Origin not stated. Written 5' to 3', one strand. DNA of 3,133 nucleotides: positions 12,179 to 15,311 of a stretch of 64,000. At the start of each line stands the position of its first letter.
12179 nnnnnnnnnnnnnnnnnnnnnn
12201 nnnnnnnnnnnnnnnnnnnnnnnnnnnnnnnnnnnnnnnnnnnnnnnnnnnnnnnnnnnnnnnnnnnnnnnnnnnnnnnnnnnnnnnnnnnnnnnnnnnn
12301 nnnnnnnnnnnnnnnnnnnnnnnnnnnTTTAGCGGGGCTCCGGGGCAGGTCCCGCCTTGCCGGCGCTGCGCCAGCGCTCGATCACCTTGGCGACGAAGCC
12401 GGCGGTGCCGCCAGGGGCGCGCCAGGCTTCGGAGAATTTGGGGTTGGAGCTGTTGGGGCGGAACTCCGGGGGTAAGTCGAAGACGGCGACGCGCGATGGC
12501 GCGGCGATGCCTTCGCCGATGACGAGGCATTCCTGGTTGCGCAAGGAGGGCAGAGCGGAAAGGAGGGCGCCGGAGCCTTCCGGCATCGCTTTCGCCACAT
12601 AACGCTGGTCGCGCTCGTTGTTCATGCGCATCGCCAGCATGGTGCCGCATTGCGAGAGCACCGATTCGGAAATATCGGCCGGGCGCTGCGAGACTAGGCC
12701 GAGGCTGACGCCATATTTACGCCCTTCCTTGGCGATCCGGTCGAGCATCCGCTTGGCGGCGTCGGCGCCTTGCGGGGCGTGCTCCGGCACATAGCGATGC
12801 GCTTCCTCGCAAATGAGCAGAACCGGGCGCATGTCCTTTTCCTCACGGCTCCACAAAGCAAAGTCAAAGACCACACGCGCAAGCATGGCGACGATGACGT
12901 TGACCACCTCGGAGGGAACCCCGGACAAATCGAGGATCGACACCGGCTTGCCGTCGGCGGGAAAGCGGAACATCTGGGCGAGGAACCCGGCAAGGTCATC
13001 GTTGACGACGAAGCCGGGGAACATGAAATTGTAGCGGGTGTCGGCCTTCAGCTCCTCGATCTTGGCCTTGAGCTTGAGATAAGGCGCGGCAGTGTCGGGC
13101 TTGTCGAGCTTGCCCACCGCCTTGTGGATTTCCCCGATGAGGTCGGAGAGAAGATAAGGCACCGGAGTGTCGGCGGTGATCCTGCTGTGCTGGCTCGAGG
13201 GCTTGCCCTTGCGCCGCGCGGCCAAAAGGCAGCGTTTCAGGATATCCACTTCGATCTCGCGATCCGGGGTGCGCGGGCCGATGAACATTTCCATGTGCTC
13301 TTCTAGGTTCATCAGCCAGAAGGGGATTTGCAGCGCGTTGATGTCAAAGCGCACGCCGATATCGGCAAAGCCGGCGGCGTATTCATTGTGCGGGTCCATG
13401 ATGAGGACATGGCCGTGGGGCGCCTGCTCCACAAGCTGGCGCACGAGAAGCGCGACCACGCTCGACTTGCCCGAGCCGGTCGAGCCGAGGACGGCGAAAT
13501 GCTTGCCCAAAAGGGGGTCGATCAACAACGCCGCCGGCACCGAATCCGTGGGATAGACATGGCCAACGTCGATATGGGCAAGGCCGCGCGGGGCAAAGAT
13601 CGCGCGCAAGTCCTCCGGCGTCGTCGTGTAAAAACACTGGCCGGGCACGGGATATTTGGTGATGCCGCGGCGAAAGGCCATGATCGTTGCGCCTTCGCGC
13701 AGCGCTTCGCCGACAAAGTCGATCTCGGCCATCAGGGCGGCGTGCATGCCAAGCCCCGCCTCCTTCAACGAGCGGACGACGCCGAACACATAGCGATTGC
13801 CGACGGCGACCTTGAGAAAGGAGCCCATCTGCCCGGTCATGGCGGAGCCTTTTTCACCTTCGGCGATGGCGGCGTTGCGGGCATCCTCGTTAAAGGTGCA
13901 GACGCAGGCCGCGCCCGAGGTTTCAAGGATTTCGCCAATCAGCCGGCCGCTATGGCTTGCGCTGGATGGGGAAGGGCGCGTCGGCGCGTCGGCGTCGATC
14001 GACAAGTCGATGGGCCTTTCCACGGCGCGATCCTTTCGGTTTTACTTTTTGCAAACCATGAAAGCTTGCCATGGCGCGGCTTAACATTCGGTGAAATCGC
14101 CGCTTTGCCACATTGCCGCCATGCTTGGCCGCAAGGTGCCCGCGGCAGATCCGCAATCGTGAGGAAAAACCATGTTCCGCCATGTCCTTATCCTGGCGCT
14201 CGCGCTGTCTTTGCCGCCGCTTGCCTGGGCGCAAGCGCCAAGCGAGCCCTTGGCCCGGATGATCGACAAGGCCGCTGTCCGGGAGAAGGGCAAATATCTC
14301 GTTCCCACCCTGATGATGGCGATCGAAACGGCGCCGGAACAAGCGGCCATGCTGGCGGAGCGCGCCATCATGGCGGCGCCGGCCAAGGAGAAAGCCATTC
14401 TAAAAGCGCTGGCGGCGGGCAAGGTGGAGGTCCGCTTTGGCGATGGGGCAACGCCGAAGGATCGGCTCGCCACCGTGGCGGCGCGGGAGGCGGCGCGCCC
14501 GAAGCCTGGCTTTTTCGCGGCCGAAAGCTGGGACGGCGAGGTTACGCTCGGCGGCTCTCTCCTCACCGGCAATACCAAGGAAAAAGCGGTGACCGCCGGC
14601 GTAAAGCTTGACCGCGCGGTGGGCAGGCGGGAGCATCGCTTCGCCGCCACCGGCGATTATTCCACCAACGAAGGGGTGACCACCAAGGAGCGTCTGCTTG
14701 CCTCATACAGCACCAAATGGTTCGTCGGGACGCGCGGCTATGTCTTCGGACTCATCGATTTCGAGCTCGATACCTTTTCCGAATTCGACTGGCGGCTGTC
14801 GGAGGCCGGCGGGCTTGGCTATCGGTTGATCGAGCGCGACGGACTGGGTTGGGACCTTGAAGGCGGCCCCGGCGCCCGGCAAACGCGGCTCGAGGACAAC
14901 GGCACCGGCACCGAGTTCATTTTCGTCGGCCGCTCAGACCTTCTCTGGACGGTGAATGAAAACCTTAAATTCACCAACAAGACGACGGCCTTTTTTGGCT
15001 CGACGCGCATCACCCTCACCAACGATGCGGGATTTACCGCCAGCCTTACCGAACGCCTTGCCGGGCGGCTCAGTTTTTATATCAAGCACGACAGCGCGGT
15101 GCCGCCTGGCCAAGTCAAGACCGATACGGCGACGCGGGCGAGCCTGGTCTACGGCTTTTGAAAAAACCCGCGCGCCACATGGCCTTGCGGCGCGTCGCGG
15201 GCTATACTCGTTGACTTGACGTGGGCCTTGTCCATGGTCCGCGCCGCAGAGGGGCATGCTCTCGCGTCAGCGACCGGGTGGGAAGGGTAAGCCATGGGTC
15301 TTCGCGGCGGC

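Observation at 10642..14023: HerA/FtsK-type ATPase translationally coupled to a 561-aa protein with no recognisable domain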

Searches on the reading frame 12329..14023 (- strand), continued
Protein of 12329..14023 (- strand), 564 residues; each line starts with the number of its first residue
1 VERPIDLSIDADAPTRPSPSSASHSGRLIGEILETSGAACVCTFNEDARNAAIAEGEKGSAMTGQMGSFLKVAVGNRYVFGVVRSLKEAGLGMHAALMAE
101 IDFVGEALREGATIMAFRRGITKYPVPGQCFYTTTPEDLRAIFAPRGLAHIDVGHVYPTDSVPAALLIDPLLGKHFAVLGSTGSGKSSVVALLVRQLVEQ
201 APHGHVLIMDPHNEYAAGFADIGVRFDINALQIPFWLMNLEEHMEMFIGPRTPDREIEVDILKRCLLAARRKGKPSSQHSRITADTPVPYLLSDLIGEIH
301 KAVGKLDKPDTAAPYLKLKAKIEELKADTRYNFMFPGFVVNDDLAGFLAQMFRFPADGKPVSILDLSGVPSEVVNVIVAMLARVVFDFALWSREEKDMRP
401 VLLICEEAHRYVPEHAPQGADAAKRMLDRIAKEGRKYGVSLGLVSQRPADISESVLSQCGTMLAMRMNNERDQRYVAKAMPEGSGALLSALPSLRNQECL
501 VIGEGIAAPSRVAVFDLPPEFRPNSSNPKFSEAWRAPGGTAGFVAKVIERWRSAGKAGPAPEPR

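Call 30: find_encoding_contigs(protein=P0013, flank=6000, max_places=2)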
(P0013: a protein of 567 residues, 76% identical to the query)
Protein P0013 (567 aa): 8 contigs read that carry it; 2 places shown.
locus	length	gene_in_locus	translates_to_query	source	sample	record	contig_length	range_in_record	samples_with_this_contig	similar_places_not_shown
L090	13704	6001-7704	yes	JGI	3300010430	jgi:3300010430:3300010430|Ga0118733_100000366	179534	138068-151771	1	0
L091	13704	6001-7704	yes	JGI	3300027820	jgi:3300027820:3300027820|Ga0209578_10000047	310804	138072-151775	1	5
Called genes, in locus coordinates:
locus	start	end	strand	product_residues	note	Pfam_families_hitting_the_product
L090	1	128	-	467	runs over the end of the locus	PF00675:Peptidase_M16, PF05193:Peptidase_M16_C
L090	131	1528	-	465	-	PF00675:Peptidase_M16, PF05193:Peptidase_M16_C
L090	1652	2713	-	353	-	PF05222:AlaDh_PNT_N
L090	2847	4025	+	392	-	PF00108:Thiolase_N, PF02803:Thiolase_C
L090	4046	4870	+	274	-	PF00378:ECH_1, PF16113:ECH_2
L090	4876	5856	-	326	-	PF04338:DUF481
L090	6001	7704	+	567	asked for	PF01935:DUF87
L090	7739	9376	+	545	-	-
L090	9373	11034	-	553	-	PF00496:SBP_bac_5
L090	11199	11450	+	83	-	-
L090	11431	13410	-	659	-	PF26550:Tricorn_2nd (faint), PF26549:Tricorn_N (weak), PF01738:DLH (faint), PF02129:Peptidase_S15 (weak), PF20434:BD-FAE, PF12146:Hydrolase_4 (faint), PF00326:Peptidase_S9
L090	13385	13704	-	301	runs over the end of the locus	PF00753:Lactamase_B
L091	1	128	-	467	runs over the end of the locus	PF00675:Peptidase_M16, PF05193:Peptidase_M16_C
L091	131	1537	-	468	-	PF00675:Peptidase_M16, PF05193:Peptidase_M16_C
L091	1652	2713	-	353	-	PF05222:AlaDh_PNT_N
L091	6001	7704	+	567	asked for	PF01935:DUF87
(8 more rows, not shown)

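Call 31: find_encoding_contigs(protein=P0014, flank=6000, max_places=2)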
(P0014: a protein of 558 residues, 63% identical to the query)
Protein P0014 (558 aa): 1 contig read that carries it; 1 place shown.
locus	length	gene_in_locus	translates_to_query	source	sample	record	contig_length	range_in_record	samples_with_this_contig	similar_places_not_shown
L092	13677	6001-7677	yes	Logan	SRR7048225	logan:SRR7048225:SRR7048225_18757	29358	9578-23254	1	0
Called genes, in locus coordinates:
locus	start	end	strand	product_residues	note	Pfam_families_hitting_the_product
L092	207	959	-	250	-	PF07589:PEP_exosort_dom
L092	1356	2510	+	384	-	PF10098:DUF2336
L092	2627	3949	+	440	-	PF08448:PAS_4 (weak), PF13426:PAS_9 (weak), PF00512:HisKA, PF02518:HATPase_c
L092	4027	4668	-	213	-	PF04279:IspA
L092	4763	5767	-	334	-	PF04338:DUF481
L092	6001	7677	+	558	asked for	PF01935:DUF87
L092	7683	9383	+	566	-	-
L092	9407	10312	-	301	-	PF00753:Lactamase_B, PF12706:Lactamase_B_2 (weak)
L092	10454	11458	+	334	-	PF00291:PALP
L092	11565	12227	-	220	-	PF07589:PEP_exosort_dom (weak)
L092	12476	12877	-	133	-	PF01878:EVE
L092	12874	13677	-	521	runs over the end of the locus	PF00795:CN_hydrolase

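Call 32: find_encoding_contigs(protein=P0018, flank=6000, max_places=2)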
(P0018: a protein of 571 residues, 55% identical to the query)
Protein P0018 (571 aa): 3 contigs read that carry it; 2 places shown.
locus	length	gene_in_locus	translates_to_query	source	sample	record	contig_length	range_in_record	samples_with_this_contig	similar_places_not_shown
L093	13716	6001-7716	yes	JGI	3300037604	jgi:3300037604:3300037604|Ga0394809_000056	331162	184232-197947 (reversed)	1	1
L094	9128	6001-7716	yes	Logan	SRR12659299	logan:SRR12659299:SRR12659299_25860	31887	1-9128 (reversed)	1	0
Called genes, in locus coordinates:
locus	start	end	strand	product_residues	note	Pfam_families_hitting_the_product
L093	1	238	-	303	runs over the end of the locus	PF00561:Abhydrolase_1, PF12697:Abhydrolase_6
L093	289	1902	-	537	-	PF07690:MFS_1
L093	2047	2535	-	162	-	PF00111:Fer2, PF13085:Fer2_3 (weak), PF01799:Fer2_2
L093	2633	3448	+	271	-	PF00378:ECH_1, PF16113:ECH_2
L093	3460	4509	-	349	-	PF04338:DUF481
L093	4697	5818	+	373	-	PF01073:3Beta_HSD, PF01370:Epimerase, PF02719:Polysacc_synt_2 (weak), PF04321:RmlD_sub_bind, PF05368:NmrA, PF07993:NAD_binding_4, PF13460:NAD_binding_10, PF16363:GDP_Man_Dehyd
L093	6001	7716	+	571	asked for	PF01580:FtsK_SpoIIIE (faint), PF01935:DUF87, PF10412:TrwB_AAD_bind (faint), PF12846:AAA_10 (faint), PF05872:HerA_C (weak)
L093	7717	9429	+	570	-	-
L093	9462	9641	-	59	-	-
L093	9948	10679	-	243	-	PF00376:MerR, PF13411:MerR_1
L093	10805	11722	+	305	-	PF01925:TauE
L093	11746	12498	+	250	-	PF09608:Alph_Pro_TM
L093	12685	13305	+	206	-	PF01936:NYN (weak)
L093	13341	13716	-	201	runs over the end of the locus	-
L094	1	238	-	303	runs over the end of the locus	PF00561:Abhydrolase_1, PF12697:Abhydrolase_6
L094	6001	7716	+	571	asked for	PF01580:FtsK_SpoIIIE (faint), PF01935:DUF87, PF10412:TrwB_AAD_bind (faint), PF12846:AAA_10 (faint), PF05872:HerA_C (weak)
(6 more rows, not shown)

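Call 33: find_encoding_contigs(protein=P0089, flank=6000, max_places=2)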
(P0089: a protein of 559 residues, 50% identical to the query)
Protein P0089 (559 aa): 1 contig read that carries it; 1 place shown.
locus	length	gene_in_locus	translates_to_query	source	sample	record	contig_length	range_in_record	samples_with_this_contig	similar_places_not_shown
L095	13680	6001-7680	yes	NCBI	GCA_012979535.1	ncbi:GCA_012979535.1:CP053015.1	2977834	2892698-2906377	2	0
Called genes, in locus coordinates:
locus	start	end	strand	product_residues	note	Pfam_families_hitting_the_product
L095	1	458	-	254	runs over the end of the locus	PF13241:NAD_binding_7 (weak)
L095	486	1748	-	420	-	PF00278:Orn_DAP_Arg_deC, PF02784:Orn_Arg_deC_N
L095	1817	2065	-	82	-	-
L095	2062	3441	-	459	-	PF00206:Lyase_1, PF14698:ASL_C2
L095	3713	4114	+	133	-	PF00578:AhpC-TSA (weak), PF08534:Redoxin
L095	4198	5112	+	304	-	PF01925:TauE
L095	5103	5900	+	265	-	PF09608:Alph_Pro_TM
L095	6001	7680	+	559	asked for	PF01935:DUF87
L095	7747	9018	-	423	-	PF07486:Hydrolase_2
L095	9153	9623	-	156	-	PF02566:OsmC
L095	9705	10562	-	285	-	PF04376:ATE_N, PF04377:ATE_C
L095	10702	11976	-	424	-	PF00291:PALP, PF13291:ACT_4 (weak), PF01842:ACT (weak)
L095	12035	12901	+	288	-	PF01488:Shikimate_DH (weak), PF03446:NAD_binding_2, PF03807:F420_oxidored, PF14833:NAD_binding_11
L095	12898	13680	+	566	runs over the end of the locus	PF07969:Amidohydro_3, PF01979:Amidohydro_1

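Call 44: find_related_loci(query=A2, collection=metagenome_contigs, flank=6000)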
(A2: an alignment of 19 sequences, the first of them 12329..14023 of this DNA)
Query A2 (564 aa) in metagenome_contigs; peptide patterns used: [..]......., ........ (x = any residue, [..] = any of these).
600 stretches matched a pattern (row limit reached: there are more); 598 encode a relative of the query (tblastn E <= 1e-3); the best 80 are kept; 80 distinct loci.
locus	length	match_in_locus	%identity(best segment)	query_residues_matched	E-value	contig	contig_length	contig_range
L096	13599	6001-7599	50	16-549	0e+0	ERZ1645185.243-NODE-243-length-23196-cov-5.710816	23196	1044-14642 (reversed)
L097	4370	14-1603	49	29-561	0e+0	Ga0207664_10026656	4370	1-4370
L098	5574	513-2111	49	18-556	0e+0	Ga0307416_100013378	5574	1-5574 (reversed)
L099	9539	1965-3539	49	29-556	0e+0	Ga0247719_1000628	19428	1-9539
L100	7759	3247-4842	50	29-560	0e+0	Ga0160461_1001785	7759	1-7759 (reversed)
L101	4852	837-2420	48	29-556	0e+0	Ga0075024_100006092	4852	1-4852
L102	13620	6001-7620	48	16-556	1e-180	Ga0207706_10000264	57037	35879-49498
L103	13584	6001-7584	49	29-556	4e-180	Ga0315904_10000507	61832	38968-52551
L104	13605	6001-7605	48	27-559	1e-179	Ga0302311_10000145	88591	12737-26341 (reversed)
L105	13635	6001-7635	49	3-556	6e-179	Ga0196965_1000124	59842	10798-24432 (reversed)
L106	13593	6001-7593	47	24-555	7e-179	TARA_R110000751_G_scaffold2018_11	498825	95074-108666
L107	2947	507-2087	50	29-556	0e+0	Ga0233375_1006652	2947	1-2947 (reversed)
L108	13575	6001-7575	48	29-553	3e-178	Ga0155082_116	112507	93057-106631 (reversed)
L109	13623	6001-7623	46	14-555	2e-178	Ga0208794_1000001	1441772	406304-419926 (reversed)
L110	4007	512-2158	46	14-556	0e+0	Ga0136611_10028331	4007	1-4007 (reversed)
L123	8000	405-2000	48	29-560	3e-175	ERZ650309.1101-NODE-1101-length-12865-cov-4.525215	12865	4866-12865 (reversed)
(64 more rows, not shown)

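Call 49: search_protein_families(library=pfam, proteins=[L099:1011-1778:+, L096:4121-5134:+, L108:2910-4055:+, L097:1664-2761:-, L101:3851-4807:-, L101:2427-3854:-, L103:9911-12913:-], max_evalue=0.001)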
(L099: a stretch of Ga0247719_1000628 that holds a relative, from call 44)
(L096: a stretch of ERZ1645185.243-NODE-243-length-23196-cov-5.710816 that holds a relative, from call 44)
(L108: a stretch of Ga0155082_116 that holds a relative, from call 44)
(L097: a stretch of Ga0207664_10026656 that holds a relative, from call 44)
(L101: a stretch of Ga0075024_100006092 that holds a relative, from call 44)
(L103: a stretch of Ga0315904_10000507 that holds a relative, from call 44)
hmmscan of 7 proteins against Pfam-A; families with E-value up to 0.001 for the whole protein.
L099:1011-1778:+ (255 aa): 1 family
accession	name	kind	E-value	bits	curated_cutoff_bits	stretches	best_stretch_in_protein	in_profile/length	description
PF09608.15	Alph_Pro_TM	-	9.5e-81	271.3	24.5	1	25-253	2-227/227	Putative transmembrane protein (Alph_Pro_TM)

L096:4121-5134:+ (337 aa): 1 family
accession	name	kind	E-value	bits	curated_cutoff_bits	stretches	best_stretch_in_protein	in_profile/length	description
PF01925.25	TauE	-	2.1e-52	178.6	32.6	1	51-320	2-237/237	Sulfite exporter TauE/SafE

L108:2910-4055:+ (381 aa): 0 families

L097:1664-2761:- (365 aa): 1 family
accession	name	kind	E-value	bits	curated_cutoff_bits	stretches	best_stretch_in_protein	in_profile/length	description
PF01551.29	Peptidase_M23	-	4.2e-32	110.6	28.7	1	236-331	1-96/96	Peptidase family M23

L101:3851-4807:- (318 aa): 2 families
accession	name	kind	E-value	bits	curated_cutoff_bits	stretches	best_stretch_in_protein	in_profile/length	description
PF04055.27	Radical_SAM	-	3.7e-09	37.4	29.5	1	110-201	5-89/166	Radical SAM superfamily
PF13353.11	Fer4_12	-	2.7e-05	24.9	22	1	101-187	5-77/137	4Fe-4S single cluster domain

L101:2427-3854:- (475 aa): 1 family
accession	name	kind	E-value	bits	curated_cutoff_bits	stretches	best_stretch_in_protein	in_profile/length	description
PF01554.23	MatE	-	3.9e-47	160.4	24.9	2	36-197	1-161/161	MatE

L103:9911-12913:- (1000 aa): 5 families
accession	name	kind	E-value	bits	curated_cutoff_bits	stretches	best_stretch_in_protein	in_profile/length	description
PF00133.28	tRNA-synt_1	-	1.3e-144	482.5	22.7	1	127-696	1-414/414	tRNA synthetases class I (I, L, M and V)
PF08264.19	Anticodon_1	-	5.8e-35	120.8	25.1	1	738-878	1-147/148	Anticodon-binding domain of tRNA ligase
PF09334.17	tRNA-synt_1g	-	4.3e-23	82.2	20.1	2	154-207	7-60/391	tRNA synthetases class I (M)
PF10458.14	Val_tRNA-synt_C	-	8.3e-14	52.1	25.9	1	935-1000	1-66/66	Valyl tRNA synthetase tRNA binding arm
PF01406.26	tRNA-synt_1e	-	3.7e-06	27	27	1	613-686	211-283/301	tRNA synthetases class I (C) catalytic domain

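Call 74: find_encoding_contigs(protein=P0026, flank=7000, max_places=1)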
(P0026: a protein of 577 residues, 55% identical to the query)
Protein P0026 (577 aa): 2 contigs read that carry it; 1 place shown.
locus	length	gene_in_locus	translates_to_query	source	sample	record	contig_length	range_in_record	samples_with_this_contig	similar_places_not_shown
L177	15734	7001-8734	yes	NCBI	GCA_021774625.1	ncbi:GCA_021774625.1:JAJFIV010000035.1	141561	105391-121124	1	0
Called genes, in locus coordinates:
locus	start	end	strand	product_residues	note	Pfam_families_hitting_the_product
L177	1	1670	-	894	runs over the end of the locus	PF00330:Aconitase, PF00694:Aconitase_C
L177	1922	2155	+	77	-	-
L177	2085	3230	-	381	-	PF05222:AlaDh_PNT_N, PF01262:AlaDh_PNT_C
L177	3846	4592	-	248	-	PF13847:Methyltransf_31, PF13649:Methyltransf_25 (faint)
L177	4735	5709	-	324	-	PF04338:DUF481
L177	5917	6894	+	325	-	PF01073:3Beta_HSD, PF01370:Epimerase, PF02719:Polysacc_synt_2, PF04321:RmlD_sub_bind, PF05368:NmrA, PF13460:NAD_binding_10, PF16363:GDP_Man_Dehyd, PF07993:NAD_binding_4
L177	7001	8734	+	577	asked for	PF05872:HerA_C (faint), PF01935:DUF87, PF12846:AAA_10 (faint)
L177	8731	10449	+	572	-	-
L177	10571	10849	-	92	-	PF00381:PTS-HPr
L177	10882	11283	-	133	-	PF03610:EIIA-man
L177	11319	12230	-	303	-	PF03668:RapZ-like_N, PF22740:PapZ_C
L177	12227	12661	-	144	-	PF07475:Hpr_kinase_C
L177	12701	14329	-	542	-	PF13755:Sensor_TM1, PF13756:Stimulus_sens_1, PF00672:HAMP, PF00512:HisKA, PF02518:HATPase_c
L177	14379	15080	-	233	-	PF00072:Response_reg, PF00486:Trans_reg_C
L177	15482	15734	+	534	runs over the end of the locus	PF01293:PEPCK_ATP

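Call 75: find_encoding_contigs(protein=P0034, flank=7000, max_places=1)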
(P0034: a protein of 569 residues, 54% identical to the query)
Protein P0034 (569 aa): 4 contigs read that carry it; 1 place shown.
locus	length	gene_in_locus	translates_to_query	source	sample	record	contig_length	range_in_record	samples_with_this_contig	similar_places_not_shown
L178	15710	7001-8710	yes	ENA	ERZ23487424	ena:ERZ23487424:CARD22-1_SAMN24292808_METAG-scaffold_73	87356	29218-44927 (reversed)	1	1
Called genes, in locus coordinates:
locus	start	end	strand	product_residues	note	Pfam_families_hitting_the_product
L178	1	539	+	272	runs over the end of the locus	PF06629:MipA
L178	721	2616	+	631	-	PF00144:Beta-lactamase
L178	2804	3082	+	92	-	PF26954:ACT_12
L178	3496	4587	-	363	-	PF04338:DUF481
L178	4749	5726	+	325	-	PF01073:3Beta_HSD, PF01370:Epimerase, PF02719:Polysacc_synt_2, PF04321:RmlD_sub_bind, PF05368:NmrA (weak), PF13460:NAD_binding_10, PF16363:GDP_Man_Dehyd, PF07993:NAD_binding_4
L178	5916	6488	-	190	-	PF04264:YceI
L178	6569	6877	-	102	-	PF03795:YCII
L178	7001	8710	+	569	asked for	PF01935:DUF87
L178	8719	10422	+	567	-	PF15575:Imm49 (faint)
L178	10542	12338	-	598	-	PF13555:AAA_29 (faint), PF00005:ABC_tran, PF02463:SMC_N (faint), PF13191:AAA_16 (faint), PF13304:AAA_21 (weak), PF08352:oligo_HPY, PF00005:ABC_tran, PF08352:oligo_HPY, +1 more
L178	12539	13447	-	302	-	PF12911:OppC_N, PF00528:BPD_transp_1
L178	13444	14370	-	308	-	PF19300:BPD_transp_1_N, PF00528:BPD_transp_1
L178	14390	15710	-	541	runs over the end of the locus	PF00496:SBP_bac_5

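Call 81: search_protein_families(library=phrogs, proteins=[window:12329-14023:-], max_evalue=0.01)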
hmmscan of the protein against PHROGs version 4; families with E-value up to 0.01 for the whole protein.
window:12329-14023:- (564 aa): 6 families
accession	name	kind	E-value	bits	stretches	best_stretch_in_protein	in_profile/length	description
phrog_7035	-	unknown function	4.9e-58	198.3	2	318-535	407-626/969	-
phrog_2666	-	head and packaging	7.7e-20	72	2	393-482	420-499/555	terminase large subunit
phrog_1358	-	moron, auxiliary metabolic gene and host takeover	4.5e-08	32.1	1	395-477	701-784/1382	FtsK/SpoIIIE-like protein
phrog_5156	-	unknown function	0.00027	20.1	1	371-453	629-704/824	-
phrog_16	-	DNA, RNA and nucleotide metabolism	0.0051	16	0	173-211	290-326/986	DNA helicase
phrog_1979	-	unknown function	0.0069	16.6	0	394-454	188-247/380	-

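Call 85: find_related_loci(query=A2, collection=viral_contigs, flank=5000)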
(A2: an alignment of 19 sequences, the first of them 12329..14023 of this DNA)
Query A2 (564 aa) in viral_contigs; peptide patterns used: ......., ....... (x = any residue, [..] = any of these).
90 stretches matched a pattern; 50 encode a relative of the query (tblastn E <= 1e-3); 50 distinct loci.
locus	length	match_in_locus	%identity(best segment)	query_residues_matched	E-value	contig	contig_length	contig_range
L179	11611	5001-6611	35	64-556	2e-91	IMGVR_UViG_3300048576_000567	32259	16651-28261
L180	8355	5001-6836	30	29-560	9e-81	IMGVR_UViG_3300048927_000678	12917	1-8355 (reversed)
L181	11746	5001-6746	31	29-536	2e-79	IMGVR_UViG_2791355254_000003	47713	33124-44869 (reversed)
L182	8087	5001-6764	31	29-537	1e-79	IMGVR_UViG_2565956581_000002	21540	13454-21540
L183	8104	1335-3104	30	29-551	2e-79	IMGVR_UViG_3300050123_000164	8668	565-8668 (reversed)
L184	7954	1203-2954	31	13-552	1e-75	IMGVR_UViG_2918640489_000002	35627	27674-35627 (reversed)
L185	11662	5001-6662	29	65-552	1e-69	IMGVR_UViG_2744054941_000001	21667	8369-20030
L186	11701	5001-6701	34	29-556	2e-88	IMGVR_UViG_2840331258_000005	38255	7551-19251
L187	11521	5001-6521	29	117-551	9e-66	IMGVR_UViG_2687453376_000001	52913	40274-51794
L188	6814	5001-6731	30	28-535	5e-65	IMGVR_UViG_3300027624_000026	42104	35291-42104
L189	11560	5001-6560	29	65-551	6e-62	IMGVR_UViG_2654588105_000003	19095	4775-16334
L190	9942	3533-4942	30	117-552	2e-61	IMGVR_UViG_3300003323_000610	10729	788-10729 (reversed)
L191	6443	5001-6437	31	110-557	9e-60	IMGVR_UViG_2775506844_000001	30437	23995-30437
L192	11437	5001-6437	31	109-552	5e-59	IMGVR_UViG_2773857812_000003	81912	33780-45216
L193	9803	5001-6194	31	171-535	2e-58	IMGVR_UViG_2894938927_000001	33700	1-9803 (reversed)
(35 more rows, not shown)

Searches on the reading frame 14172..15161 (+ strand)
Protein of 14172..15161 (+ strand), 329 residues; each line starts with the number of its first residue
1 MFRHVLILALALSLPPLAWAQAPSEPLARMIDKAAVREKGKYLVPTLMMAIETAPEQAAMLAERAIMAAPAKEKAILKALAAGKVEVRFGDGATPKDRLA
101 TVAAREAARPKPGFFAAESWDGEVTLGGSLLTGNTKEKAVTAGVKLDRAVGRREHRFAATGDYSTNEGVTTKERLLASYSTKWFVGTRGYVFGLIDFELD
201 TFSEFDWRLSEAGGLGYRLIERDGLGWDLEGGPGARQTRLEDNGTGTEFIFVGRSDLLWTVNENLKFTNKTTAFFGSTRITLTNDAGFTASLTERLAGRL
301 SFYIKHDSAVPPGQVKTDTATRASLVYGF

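Call 58: search_protein_families(library=pfam, proteins=[window:14172-15161:+], max_evalue=0.00001)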
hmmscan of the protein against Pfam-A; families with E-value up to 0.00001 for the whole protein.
window:14172-15161:+ (329 aa): 1 family
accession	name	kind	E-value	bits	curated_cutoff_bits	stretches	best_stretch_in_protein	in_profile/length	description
PF04338.18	DUF481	-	2.7e-50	171.8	21.1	1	124-329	1-210/210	Protein of unknown function, DUF481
